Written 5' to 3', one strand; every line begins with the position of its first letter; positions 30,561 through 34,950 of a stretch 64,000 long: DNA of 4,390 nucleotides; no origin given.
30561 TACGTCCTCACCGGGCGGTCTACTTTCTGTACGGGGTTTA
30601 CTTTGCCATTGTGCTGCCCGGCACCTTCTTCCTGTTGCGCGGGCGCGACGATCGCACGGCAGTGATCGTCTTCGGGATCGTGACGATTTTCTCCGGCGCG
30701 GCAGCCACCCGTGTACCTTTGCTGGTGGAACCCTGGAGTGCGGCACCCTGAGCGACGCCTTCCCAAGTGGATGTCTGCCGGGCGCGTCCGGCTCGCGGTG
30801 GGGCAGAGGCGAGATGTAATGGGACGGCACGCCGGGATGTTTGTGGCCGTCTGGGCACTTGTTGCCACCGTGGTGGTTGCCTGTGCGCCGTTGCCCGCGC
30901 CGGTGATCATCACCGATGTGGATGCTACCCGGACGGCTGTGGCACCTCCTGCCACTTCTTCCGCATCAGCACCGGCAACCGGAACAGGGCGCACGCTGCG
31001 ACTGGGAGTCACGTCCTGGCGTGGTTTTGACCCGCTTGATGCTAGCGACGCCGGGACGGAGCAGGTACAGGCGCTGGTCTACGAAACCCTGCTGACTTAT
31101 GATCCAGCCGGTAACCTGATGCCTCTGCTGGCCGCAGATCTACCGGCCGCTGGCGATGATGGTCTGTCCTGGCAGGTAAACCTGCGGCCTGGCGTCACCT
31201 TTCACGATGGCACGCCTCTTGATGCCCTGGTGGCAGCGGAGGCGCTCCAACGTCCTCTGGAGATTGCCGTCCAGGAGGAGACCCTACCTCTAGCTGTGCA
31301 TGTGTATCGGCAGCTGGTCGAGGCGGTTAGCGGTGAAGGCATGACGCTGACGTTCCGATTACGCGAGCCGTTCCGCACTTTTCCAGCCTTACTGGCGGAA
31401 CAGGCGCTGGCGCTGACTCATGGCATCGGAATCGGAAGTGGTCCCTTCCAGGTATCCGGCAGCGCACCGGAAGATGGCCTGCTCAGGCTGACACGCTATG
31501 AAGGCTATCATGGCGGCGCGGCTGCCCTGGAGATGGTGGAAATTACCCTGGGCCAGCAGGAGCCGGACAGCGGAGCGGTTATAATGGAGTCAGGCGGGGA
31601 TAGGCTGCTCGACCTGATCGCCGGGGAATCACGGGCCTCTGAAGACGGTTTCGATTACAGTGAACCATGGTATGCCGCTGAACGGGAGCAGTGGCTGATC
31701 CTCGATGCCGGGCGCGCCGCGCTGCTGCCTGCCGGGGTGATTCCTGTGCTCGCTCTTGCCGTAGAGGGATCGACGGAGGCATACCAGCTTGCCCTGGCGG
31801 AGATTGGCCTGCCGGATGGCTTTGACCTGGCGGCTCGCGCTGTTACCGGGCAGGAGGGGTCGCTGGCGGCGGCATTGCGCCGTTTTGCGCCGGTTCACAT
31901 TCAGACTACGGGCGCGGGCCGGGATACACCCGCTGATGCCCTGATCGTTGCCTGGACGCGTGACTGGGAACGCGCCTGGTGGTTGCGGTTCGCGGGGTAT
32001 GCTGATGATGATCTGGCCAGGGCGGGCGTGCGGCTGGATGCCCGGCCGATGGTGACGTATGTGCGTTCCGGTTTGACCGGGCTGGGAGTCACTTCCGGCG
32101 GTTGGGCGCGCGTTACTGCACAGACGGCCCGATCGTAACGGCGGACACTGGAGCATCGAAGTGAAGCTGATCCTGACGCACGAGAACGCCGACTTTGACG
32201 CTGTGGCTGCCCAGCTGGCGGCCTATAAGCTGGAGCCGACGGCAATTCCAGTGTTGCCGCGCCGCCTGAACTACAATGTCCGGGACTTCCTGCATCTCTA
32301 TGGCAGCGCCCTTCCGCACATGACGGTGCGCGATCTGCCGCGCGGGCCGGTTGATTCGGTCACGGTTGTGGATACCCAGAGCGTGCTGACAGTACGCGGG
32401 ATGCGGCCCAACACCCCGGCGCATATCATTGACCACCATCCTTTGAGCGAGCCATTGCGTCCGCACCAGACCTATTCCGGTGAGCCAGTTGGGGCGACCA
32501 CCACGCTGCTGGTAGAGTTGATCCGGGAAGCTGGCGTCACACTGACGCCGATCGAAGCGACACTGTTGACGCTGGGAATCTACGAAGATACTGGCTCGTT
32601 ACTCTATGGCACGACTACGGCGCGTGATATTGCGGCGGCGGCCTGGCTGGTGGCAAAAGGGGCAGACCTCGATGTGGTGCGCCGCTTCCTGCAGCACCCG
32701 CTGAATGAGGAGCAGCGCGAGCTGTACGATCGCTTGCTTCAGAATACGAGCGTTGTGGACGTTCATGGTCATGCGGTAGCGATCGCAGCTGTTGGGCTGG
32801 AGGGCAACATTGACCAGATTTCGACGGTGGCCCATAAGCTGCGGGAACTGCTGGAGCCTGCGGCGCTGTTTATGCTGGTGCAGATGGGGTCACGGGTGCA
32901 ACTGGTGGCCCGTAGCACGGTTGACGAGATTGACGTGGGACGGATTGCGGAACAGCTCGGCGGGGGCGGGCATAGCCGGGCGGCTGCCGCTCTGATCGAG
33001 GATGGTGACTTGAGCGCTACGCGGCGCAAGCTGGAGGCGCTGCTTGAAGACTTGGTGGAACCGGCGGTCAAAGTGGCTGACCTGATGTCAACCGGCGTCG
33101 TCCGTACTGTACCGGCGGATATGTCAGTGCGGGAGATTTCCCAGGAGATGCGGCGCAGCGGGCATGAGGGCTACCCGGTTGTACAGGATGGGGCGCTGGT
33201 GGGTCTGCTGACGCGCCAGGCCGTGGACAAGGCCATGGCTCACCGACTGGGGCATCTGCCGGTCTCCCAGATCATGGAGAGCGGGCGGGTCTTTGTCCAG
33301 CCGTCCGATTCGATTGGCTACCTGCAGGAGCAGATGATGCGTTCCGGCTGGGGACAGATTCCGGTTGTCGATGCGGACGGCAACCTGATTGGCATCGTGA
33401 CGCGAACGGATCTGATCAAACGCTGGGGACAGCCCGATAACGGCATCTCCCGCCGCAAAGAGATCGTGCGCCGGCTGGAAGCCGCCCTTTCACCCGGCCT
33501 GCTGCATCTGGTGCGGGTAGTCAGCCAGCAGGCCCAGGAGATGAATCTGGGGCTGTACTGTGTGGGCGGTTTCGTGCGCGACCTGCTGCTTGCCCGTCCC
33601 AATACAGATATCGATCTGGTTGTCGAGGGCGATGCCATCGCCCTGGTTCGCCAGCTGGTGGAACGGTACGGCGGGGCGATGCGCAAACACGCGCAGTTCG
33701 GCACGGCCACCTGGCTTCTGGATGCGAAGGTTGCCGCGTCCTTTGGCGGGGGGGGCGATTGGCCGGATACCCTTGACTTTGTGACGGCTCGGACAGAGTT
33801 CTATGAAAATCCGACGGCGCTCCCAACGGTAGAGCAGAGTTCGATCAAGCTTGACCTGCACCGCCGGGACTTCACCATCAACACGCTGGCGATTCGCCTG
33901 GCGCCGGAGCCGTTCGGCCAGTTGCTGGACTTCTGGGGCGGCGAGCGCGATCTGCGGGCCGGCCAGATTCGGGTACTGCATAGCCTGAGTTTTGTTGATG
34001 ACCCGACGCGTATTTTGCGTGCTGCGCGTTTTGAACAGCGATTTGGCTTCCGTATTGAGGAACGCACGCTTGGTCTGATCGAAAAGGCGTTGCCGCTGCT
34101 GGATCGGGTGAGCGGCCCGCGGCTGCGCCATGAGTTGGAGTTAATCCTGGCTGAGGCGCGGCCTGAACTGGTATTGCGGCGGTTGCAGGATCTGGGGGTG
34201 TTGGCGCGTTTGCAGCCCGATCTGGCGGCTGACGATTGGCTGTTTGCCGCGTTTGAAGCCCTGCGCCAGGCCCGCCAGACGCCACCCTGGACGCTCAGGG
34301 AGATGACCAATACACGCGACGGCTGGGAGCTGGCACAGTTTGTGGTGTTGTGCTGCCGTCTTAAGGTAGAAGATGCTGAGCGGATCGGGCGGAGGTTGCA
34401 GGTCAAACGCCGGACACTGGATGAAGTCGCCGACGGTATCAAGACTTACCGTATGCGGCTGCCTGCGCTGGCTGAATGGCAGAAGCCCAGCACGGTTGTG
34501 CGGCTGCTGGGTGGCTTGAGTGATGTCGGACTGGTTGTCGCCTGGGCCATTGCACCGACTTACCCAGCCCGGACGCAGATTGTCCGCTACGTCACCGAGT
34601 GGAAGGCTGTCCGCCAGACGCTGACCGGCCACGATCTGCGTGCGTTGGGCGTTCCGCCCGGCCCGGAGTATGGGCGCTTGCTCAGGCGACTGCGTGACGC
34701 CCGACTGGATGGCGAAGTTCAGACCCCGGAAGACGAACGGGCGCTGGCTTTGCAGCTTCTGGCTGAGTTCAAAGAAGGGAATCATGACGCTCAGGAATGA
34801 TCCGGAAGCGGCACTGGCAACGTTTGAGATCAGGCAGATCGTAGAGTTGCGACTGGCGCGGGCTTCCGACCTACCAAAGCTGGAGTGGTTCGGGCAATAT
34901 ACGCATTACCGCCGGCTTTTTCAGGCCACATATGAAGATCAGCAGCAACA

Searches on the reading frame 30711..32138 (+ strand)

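Call 46: search_protein_families(library=pfam, proteins=[window:30711-32138:+], max_evalue=0.001)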
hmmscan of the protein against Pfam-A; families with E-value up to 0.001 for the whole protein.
window:30711-32138:+ (475 aa): 1 family
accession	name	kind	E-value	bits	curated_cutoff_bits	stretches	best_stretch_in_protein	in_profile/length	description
PF00496.27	SBP_bac_5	-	5.1e-17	62.5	32.4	1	136-285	2-160/368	Bacterial extracellular solute-binding proteins, family 5 Middle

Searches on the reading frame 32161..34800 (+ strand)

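Call 46: search_protein_families(library=pfam, proteins=[window:32161-34800:+], max_evalue=0.001)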
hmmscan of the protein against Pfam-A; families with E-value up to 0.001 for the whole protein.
window:32161-34800:+ (879 aa): 5 families
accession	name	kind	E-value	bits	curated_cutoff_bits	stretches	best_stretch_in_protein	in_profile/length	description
PF00571.33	CBS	-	3.7e-24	85.3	24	2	368-421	1-54/57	CBS domain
PF01743.26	PolyA_pol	-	4.8e-23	82.3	23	1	465-604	1-126/126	Poly A polymerase head domain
PF12627.12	PolyA_pol_RNAbd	-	1.5e-12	47.5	22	1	629-690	1-62/64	Probable RNA and SrmB- binding site of polymerase A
PF01368.27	DHH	-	2.6e-08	34.6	28.1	1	3-140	3-125/125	DHH family, N-terminal domain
PF02272.25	DHHA1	-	2e-07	31.8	25.9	1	206-295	4-100/102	DHHA1 domain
